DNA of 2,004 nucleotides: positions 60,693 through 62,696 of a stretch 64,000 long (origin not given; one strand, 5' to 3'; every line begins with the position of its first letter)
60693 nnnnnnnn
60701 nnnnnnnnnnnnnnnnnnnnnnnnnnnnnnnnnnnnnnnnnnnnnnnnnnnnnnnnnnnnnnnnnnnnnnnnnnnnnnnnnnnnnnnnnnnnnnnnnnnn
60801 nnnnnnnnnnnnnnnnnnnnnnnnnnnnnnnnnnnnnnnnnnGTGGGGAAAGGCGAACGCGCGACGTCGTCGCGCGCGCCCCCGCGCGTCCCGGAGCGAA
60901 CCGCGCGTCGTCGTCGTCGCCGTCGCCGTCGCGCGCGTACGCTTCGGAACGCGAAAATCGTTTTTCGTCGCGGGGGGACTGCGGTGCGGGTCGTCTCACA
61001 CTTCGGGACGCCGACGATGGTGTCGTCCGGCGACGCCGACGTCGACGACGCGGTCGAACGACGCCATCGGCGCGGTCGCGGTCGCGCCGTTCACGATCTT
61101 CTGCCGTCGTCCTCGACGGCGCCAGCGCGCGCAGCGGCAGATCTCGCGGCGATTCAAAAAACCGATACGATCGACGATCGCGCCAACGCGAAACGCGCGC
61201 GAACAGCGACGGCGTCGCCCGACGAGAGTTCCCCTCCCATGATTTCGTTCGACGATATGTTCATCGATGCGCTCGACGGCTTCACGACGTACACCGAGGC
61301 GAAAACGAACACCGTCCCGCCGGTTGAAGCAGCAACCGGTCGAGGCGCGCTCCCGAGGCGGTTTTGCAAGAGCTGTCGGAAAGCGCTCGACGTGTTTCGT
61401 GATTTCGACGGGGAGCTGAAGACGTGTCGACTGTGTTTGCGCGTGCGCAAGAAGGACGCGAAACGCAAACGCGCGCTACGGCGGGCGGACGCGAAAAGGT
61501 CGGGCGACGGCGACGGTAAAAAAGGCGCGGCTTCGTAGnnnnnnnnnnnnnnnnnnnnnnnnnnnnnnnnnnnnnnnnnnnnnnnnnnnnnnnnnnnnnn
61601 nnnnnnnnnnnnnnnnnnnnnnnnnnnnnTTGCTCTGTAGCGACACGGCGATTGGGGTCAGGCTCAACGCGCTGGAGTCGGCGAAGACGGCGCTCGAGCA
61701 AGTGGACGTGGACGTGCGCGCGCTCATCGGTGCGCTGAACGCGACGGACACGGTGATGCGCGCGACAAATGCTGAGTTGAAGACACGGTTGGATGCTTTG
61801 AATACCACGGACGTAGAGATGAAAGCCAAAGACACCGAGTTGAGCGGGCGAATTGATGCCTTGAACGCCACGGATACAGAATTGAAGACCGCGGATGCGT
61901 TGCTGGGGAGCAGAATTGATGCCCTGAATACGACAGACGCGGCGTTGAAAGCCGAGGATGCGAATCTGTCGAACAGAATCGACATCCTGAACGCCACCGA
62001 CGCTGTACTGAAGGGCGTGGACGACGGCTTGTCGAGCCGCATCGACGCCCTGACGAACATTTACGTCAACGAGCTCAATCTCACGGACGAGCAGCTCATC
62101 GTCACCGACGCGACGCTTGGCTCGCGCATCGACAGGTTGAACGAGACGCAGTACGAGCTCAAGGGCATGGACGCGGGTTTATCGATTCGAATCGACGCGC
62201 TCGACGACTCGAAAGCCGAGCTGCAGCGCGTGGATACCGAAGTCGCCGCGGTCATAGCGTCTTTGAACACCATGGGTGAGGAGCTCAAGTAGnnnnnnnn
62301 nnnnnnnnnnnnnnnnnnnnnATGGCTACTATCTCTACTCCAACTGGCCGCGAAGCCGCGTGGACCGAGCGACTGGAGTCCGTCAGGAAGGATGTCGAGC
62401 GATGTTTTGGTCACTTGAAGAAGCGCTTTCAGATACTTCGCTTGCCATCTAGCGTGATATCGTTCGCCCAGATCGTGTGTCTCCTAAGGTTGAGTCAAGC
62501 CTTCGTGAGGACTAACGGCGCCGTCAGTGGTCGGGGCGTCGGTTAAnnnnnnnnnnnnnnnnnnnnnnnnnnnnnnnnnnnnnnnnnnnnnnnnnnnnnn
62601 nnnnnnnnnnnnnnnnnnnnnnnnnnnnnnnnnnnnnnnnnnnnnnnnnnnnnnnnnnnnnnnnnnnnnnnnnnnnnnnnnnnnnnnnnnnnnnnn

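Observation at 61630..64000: Convergent pair of genes encoding 21-aa tandem repeats with one N-x-T glycosylation sequon per repeat. One continues into a Cys-rich module, an extensin-like SPPP linker and a Trp/Cys-rich terminal domain.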

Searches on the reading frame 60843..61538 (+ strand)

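Call 7: search_protein_families(library=pfam, proteins=[window:60843-61538:+], max_evalue=1)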
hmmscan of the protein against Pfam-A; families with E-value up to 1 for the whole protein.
window:60843-61538:+ (231 aa): 2 families
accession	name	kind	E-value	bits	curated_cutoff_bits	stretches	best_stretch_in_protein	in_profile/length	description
PF03110.19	SBP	-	0.0085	16.8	27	1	171-207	38-73/75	SBP domain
PF07776.21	zf-AD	-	0.015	15.9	28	0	168-189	41-62/75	Zinc-finger associated domain (zf-AD)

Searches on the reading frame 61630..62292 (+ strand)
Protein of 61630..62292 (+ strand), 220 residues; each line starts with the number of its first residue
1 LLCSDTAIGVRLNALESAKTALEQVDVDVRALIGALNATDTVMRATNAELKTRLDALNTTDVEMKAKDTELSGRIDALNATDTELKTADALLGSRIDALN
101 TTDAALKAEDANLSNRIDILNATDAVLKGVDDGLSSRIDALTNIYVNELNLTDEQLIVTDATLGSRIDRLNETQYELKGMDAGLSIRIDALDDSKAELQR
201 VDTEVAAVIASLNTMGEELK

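Call 7: search_protein_families(library=pfam, proteins=[window:61630-62292:+], max_evalue=1)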
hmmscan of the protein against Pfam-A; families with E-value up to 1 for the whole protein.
window:61630-62292:+ (220 aa): 19 families
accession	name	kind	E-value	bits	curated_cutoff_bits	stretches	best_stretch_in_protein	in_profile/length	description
PF23267.1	ENOX1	-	7.8e-05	23.2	27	1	120-220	7-105/110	ENOX1-like domain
PF09969.14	DUF2203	-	0.0016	19.6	24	1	49-134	14-83/122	Uncharacterized conserved protein (DUF2203)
PF13874.11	Nup54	-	0.0045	17.5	30.5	1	47-122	45-121/140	Nucleoporin complex subunit 54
PF07889.17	DUF1664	-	0.005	17.3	34.6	0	147-213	48-114/124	Protein of unknown function (DUF1664)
PF10280.14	Med11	-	0.01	16.7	26.9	1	74-172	3-78/120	Mediator complex protein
PF21521.3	MYO6_lever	-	0.012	16.3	27.3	0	48-114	72-139/141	Myosin VI, lever arm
PF12072.13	RNase_Y_N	-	0.014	15.3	32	1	40-107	63-130/201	RNase Y N-terminal region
PF06005.17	ZapB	-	0.032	15.1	31.5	0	74-118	19-63/71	Cell division protein ZapB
PF21825.2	crAss001_48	-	0.036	14.4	24.8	0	63-81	6-24/61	crAss001_48 related protein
PF11932.13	DUF3450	-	0.059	13.1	32.6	0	48-134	12-98/241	Protein of unknown function (DUF3450)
PF17078.10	SHE3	-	0.061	13.5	30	0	92-212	8-124/228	SWI5-dependent HO expression protein 3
PF11172.13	DUF2959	-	0.065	13.9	26.8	0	33-80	35-82/190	Protein of unknown function (DUF2959)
PF14362.11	DUF4407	-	0.065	12.9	31.3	2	14-144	117-252/297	Domain of unknown function (DUF4407)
PF08614.16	ATG16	-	0.075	13.6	33.7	0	40-113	90-163/200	Autophagy protein 16 (ATG16)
PF00170.26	bZIP_1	-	0.12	13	27.6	0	146-178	28-60/64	bZIP transcription factor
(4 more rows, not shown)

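Call 16: find_homologous_proteins(query=window:61630-62292:+)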
Query window:61630-62292:+ (220 aa): 5 proteins with E <= 0.001 among 5340 candidates.
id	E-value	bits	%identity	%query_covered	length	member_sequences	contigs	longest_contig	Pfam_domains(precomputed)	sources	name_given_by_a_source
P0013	7.6e-38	148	57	75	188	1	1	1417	-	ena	-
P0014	3.8e-24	104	44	65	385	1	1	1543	-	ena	-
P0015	3.0e-23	101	59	39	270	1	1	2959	-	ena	-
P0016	2.8e-19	88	61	39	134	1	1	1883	-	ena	-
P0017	9.1e-5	41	49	35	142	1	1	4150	-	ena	-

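Call 23: find_encoding_contigs(protein=P0016, flank=3000, max_places=3)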
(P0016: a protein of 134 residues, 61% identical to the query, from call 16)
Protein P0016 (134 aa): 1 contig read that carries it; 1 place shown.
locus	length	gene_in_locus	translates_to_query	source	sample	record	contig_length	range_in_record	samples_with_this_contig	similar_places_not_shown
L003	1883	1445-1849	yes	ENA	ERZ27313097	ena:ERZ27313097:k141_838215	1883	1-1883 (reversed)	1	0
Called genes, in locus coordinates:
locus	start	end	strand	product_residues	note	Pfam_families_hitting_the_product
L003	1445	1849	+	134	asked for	-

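Call 24: find_encoding_contigs(protein=P0015, flank=3000, max_places=3)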
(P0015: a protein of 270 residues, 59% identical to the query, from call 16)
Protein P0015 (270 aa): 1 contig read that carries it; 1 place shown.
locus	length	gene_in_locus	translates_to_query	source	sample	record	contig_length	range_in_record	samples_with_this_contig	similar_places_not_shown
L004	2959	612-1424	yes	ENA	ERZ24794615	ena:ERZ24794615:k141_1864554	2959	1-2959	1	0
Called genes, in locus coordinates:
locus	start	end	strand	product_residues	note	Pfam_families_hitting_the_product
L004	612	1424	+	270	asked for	-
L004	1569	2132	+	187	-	-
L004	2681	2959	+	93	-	?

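Call 25: find_encoding_contigs(protein=P0017, flank=5000, max_places=3)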
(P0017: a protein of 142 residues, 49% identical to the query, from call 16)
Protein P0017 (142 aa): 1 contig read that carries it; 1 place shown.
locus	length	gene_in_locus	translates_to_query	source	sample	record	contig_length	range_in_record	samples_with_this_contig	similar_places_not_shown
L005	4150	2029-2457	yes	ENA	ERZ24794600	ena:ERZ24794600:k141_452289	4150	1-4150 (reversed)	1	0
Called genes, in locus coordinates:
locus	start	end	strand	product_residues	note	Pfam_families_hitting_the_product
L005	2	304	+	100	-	?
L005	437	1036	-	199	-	PF14312:FG-GAP_2 (faint)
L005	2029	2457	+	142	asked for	-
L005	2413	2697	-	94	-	-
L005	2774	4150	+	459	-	?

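Call 26: find_encoding_contigs(protein=P0013, flank=3000, max_places=3)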
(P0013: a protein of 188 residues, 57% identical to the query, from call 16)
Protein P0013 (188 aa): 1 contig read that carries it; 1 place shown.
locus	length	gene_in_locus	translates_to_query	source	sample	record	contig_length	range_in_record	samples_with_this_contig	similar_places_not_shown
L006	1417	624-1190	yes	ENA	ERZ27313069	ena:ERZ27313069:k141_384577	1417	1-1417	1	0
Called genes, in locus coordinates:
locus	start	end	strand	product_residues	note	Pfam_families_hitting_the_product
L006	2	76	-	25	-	?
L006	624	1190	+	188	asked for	-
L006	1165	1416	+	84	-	?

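Call 80: search_solved_structures(query=window:61630-62289:+, max_evalue=1, show_alignments=2)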
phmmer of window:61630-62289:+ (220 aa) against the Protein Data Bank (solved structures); distinct sequences matched with E-value up to 1: 5.
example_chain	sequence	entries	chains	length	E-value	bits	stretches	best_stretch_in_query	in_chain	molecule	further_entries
9e5c_0q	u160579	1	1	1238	7.7e-05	26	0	20-124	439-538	LIM zinc-binding domain-containing protein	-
8qox_B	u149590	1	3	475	0.03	17.6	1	36-122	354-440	Conserved membrane protein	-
6ds9_A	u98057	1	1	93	0.055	16.7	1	45-116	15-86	de novo designed three helix bundle GRa3D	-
4bwd_A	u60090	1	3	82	0.14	15.4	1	41-111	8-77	SHORT COILED-COIL PROTEIN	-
5uh7_A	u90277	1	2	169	0.16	15.2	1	60-173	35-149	DNA-directed RNA polymerase subunit beta'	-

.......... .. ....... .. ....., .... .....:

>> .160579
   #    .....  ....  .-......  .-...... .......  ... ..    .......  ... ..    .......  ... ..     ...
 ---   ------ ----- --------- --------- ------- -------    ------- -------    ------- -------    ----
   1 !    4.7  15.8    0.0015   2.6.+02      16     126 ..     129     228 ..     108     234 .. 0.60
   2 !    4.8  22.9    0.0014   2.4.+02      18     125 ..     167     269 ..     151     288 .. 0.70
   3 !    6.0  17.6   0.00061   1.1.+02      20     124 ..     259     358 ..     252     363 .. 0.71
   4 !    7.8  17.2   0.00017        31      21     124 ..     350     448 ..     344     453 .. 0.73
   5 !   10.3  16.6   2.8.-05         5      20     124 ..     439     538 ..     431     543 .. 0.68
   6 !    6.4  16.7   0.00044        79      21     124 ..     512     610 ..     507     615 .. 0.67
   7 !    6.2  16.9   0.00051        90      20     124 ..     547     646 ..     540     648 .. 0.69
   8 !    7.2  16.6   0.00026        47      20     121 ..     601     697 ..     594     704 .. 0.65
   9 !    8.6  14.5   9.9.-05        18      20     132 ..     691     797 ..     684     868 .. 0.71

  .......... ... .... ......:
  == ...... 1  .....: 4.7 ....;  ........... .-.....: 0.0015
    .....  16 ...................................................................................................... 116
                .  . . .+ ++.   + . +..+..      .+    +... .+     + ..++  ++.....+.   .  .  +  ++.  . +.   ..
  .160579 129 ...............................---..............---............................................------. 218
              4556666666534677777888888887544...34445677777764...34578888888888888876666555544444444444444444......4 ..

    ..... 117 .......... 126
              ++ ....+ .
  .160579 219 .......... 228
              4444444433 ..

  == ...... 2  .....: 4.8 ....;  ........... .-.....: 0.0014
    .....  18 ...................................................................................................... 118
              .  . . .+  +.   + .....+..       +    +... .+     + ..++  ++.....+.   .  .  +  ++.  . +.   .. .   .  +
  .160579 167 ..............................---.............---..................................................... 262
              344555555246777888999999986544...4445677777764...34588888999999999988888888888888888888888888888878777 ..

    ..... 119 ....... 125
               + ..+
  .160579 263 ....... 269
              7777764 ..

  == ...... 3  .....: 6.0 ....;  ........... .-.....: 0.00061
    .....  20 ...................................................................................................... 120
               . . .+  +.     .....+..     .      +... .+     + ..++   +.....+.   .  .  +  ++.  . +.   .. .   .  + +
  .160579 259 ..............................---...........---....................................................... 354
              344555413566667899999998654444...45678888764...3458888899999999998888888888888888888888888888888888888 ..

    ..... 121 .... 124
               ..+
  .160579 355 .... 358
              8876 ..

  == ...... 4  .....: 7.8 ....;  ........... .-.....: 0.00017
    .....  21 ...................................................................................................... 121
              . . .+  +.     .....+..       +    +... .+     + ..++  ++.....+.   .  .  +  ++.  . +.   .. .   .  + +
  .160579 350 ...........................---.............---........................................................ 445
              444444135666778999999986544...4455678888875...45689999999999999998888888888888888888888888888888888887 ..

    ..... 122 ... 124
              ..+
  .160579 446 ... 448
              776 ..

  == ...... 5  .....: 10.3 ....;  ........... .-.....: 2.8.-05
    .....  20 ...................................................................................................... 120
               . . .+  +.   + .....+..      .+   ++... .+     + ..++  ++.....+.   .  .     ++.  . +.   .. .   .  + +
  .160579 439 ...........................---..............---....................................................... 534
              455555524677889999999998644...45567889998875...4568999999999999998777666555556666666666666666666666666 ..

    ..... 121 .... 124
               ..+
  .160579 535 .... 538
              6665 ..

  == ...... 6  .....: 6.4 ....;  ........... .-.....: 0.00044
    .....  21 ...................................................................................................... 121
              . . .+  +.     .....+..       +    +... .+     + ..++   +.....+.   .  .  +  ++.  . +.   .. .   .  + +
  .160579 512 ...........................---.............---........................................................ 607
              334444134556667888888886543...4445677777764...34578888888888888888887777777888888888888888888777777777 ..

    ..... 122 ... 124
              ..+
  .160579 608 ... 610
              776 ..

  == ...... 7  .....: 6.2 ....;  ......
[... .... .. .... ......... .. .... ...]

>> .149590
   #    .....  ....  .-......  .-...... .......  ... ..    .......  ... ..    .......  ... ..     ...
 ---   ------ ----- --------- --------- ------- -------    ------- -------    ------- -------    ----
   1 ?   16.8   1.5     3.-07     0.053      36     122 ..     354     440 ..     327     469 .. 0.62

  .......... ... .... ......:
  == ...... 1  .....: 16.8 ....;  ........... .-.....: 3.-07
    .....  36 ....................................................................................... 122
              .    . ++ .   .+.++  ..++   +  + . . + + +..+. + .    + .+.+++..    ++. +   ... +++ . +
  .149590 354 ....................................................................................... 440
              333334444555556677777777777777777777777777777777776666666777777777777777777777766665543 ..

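Call 81: search_protein_families(library=phrogs, proteins=[window:61630-62289:+, P0013], max_evalue=0.1)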
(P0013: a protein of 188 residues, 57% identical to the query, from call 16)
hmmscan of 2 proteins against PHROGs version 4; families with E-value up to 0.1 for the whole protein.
window:61630-62289:+ (220 aa): 10 families
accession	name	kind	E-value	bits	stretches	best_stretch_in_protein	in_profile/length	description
phrog_30105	-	unknown function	2.3e-07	31.2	1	42-125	10-93/307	-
phrog_24274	-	unknown function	8.7e-07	30.1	2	17-86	81-150/177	-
phrog_7816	-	unknown function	0.00084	18.7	1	11-217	109-307/739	-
phrog_31392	-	unknown function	0.0017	19.3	0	43-89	4-50/72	-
phrog_4153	-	moron, auxiliary metabolic gene and host takeover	0.011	16.6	0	18-88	41-113/129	membrane protein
phrog_4896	-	other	0.02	15.4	0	63-120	224-281/291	glycerophosphoryl diester phosphodiesterase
phrog_11322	-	unknown function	0.053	14.8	0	174-219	11-56/83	-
phrog_19553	-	tail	0.055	14.9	0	17-68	103-150/150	minor tail protein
phrog_1244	-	unknown function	0.058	13.8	0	38-89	26-77/157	-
phrog_5553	-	unknown function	0.067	14.4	0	48-112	17-81/114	-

P0013 (188 aa): 7 families
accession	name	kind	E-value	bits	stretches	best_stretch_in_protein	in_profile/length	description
phrog_24274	-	unknown function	5.4e-07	30.8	1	69-123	105-159/177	-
phrog_30105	-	unknown function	3.2e-06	27.5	1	71-155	4-94/307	-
phrog_31392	-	unknown function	0.00038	21.4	0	85-131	4-50/72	-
phrog_26843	-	unknown function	0.00052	20.9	0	52-86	14-48/53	-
phrog_37064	-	tail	0.0012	17.5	1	33-142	931-1041/1491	tail fiber protein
phrog_36335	-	unknown function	0.015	16.1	0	88-164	87-159/165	-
phrog_11220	-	unknown function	0.055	14.7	1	89-175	24-108/121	-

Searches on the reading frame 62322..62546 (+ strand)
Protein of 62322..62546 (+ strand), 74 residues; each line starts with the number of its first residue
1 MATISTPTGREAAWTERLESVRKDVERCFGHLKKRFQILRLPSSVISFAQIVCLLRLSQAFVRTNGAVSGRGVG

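Call 7: search_protein_families(library=pfam, proteins=[window:62322-62546:+], max_evalue=1)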
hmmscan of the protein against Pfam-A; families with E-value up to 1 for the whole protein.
window:62322-62546:+ (74 aa): 4 families
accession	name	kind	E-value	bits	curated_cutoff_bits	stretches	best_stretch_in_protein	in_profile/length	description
PF04827.20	Plant_tran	-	3.6e-06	27.2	22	1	4-53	135-185/205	Plant transposon protein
PF13359.12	DDE_Tnp_4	-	3.6e-05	23.9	24.8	1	8-50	103-148/158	DDE superfamily endonuclease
PF01609.27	DDE_Tnp_1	-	0.023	14.9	23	1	7-43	145-181/200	Transposase DDE domain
PF13586.12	DDE_Tnp_1_2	-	0.026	15.4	29.2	1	8-40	28-63/86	Transposase DDE domain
